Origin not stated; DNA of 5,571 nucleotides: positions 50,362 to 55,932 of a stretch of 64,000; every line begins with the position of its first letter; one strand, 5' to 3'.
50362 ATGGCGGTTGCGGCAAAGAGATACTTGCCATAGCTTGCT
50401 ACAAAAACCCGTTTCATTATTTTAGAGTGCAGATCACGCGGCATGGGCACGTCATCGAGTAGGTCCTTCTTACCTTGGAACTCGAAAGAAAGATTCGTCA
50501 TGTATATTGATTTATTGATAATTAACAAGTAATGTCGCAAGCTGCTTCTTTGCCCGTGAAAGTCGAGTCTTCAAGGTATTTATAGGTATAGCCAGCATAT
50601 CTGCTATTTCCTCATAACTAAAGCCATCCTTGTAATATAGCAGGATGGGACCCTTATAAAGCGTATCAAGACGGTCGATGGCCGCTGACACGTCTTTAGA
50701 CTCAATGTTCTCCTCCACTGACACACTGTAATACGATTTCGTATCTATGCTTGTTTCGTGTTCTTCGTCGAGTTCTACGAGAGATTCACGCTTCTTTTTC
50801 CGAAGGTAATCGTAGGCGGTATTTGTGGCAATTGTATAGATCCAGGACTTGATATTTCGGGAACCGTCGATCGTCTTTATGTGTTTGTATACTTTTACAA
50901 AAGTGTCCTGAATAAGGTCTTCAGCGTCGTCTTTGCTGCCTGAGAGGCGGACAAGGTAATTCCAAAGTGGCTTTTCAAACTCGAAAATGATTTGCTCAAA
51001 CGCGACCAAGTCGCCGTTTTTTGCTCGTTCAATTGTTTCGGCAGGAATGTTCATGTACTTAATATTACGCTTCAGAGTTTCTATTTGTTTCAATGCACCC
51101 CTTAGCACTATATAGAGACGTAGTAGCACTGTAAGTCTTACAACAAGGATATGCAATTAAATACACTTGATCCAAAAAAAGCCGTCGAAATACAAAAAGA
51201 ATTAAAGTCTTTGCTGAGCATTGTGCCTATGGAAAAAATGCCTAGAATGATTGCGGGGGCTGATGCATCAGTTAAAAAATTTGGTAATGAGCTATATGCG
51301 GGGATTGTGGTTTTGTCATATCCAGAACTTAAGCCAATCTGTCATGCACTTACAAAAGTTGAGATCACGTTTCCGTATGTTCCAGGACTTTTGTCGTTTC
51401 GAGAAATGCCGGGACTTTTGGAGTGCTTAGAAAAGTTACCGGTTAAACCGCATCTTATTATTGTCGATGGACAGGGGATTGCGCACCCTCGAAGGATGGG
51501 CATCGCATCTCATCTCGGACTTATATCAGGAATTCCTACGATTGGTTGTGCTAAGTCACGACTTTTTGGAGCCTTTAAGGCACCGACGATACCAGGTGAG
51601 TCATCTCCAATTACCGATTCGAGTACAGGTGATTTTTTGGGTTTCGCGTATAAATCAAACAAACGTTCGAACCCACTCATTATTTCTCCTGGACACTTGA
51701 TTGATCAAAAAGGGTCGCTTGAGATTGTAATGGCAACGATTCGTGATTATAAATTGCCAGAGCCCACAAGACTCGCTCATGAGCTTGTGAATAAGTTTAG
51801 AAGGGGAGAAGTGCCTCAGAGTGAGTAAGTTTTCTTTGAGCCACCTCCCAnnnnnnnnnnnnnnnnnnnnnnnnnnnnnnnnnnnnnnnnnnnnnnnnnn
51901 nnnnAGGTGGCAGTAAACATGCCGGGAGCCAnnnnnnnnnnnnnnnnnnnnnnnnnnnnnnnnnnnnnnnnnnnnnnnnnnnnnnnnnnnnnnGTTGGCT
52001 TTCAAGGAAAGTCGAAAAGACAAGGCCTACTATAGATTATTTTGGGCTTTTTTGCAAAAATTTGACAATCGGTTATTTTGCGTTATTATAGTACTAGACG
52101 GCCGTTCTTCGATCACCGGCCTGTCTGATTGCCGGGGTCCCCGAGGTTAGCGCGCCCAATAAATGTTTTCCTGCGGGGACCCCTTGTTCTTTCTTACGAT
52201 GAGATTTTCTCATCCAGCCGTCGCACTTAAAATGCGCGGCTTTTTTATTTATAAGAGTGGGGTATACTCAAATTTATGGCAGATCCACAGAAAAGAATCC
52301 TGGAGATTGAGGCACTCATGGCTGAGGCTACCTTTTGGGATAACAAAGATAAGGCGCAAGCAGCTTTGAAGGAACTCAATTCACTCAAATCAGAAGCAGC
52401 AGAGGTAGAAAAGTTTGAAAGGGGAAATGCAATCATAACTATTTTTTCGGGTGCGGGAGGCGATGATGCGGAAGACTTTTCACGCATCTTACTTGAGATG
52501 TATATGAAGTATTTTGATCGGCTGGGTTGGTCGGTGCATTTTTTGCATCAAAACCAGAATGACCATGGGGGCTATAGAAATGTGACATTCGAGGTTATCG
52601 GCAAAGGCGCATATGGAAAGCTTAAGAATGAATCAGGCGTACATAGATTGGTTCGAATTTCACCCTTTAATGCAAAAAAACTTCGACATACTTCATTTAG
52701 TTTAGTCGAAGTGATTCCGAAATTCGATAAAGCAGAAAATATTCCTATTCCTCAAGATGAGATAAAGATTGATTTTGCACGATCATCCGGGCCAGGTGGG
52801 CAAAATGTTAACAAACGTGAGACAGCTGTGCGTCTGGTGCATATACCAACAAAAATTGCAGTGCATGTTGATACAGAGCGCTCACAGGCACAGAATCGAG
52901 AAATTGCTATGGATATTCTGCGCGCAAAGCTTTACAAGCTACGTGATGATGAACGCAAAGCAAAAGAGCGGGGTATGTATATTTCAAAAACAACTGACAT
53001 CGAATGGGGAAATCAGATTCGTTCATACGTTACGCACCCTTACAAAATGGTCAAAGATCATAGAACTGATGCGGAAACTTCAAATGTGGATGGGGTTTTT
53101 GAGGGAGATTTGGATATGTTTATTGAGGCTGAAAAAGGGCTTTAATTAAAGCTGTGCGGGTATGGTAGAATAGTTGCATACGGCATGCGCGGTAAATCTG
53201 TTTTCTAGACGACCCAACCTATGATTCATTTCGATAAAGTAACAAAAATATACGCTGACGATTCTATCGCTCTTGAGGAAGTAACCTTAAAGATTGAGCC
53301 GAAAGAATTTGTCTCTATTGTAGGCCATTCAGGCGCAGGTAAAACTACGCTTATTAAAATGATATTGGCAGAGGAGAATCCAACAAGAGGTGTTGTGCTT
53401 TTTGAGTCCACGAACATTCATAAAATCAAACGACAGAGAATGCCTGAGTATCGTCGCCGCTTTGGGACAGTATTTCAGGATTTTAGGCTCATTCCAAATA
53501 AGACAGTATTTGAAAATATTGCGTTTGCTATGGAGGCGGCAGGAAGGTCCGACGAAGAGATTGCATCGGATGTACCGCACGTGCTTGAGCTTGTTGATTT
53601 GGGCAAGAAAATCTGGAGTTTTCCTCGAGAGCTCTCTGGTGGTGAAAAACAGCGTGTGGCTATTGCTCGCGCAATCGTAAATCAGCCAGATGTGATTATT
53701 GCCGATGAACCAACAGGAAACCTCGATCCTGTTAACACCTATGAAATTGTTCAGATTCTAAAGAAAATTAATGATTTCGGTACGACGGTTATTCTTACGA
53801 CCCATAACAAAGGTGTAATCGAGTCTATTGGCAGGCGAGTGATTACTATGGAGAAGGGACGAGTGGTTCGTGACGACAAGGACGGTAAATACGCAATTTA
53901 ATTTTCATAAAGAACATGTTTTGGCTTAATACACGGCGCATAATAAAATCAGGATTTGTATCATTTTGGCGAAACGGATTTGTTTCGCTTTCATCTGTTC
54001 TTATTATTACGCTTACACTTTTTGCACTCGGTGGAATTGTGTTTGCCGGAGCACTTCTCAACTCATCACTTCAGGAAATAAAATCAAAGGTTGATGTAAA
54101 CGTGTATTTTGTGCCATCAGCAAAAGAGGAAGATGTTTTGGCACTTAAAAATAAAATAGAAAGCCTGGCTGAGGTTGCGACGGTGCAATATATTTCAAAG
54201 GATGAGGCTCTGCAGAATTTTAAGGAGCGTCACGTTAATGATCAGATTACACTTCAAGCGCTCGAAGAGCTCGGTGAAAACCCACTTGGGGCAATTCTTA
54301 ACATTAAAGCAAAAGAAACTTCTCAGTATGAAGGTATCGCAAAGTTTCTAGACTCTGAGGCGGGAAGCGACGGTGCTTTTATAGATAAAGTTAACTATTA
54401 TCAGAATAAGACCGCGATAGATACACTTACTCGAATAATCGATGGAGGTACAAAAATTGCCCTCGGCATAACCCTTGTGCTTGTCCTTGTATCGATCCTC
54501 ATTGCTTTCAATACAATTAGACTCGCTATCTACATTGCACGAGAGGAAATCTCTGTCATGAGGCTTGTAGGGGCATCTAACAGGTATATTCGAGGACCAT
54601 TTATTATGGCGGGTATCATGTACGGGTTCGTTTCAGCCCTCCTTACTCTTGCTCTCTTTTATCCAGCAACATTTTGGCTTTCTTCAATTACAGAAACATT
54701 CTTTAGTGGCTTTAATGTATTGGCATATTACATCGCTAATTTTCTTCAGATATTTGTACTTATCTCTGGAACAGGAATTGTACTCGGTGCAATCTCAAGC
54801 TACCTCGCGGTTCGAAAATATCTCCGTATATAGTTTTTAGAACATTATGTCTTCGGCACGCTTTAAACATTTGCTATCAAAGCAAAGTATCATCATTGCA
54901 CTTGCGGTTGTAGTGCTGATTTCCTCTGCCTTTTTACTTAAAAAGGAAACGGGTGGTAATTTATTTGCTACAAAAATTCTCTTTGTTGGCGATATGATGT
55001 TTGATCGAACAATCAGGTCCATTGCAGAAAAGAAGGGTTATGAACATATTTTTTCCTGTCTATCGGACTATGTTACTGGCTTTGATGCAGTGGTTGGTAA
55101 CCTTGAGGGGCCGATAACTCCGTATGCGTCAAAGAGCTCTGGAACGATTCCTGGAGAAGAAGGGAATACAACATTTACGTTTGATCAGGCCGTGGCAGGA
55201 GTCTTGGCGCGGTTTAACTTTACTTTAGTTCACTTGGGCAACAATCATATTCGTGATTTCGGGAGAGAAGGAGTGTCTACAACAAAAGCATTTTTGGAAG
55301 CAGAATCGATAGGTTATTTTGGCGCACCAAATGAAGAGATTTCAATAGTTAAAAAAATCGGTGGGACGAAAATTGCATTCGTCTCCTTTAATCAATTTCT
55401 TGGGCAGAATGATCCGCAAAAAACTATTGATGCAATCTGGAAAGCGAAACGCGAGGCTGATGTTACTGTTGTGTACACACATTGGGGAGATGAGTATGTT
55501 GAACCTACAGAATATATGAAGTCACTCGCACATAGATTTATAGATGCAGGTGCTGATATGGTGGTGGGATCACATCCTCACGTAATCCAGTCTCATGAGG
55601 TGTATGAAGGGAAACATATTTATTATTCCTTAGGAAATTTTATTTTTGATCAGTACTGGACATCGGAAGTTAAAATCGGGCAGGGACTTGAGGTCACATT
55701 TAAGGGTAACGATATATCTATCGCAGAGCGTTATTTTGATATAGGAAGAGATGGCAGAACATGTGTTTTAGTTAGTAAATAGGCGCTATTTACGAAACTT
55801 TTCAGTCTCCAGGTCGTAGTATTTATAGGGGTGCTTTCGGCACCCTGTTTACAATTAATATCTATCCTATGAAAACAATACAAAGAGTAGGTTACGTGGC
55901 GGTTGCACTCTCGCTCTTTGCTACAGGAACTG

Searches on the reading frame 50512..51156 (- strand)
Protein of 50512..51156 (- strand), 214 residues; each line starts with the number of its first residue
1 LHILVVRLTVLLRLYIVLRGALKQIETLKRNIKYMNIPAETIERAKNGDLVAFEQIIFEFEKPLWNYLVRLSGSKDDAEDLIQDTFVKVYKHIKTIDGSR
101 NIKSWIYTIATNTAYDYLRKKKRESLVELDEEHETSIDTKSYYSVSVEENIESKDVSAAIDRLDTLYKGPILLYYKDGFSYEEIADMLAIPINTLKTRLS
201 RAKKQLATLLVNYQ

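Call 53: search_protein_families(library=pfam, proteins=[window:50512-51156:-], max_evalue=0.001)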
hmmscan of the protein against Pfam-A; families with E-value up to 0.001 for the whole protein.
window:50512-51156:- (214 aa): 3 families
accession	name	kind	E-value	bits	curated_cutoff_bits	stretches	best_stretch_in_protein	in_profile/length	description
PF04542.20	Sigma70_r2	-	2e-19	69.6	24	1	62-123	7-70/71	Sigma-70 region 2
PF08281.18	Sigma70_r4_2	-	1.1e-12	47.8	25.7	1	156-206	4-54/54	Sigma-70, region 4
PF04545.22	Sigma70_r4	-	1.3e-05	25.1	24.1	1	159-206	1-48/50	Sigma-70, region 4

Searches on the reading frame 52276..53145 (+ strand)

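Call 25: search_protein_families(library=pfam, proteins=[window:52276-53145:+], max_evalue=0.001)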
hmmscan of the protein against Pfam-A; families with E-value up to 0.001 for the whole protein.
window:52276-53145:+ (289 aa): 2 families
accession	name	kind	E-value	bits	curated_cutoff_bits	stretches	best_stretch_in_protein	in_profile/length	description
PF03462.23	PCRF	-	1.6e-38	132.9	24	1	48-144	98-194/194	PCRF domain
PF00472.26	RF-1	-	2.1e-37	128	35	1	155-263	4-116/116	RF-1 domain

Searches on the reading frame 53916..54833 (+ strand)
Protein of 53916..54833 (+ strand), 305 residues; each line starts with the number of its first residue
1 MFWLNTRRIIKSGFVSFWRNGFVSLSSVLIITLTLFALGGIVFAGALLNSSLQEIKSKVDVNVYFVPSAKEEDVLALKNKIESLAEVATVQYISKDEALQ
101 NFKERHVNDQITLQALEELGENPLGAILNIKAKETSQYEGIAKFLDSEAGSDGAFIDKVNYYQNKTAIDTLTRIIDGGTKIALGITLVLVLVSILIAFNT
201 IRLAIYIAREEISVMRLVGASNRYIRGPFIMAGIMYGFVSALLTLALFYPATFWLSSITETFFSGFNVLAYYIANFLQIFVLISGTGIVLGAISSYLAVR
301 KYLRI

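Call 25: search_protein_families(library=pfam, proteins=[window:53916-54833:+], max_evalue=0.001)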
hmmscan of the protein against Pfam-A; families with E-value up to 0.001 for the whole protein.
window:53916-54833:+ (305 aa): 2 families
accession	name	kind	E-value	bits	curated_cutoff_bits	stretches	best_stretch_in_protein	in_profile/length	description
PF18075.7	FtsX_ECD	-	2.3e-16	60.6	23.5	1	59-146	1-88/96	FtsX extracellular domain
PF02687.27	FtsX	-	1.9e-09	38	25.5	1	185-304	3-117/120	FtsX-like permease C-terminal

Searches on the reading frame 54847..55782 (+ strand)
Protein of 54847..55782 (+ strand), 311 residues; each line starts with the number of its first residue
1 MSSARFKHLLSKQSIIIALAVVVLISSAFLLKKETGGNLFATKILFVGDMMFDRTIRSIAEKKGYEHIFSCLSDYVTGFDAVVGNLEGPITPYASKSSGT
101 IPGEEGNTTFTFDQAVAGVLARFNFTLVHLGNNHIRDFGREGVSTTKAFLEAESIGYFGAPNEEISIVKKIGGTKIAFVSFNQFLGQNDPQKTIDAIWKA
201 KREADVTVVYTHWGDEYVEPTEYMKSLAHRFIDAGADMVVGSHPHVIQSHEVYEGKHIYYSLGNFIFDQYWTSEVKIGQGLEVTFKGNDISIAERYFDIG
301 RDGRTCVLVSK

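Call 25: search_protein_families(library=pfam, proteins=[window:54847-55782:+], max_evalue=0.001)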
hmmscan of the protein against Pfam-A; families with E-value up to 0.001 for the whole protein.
window:54847-55782:+ (311 aa): 1 family
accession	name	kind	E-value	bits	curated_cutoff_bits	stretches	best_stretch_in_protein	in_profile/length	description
PF09587.15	PGA_cap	-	2.3e-56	191.6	27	1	43-269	1-255/255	Bacterial capsule synthesis protein PGA_cap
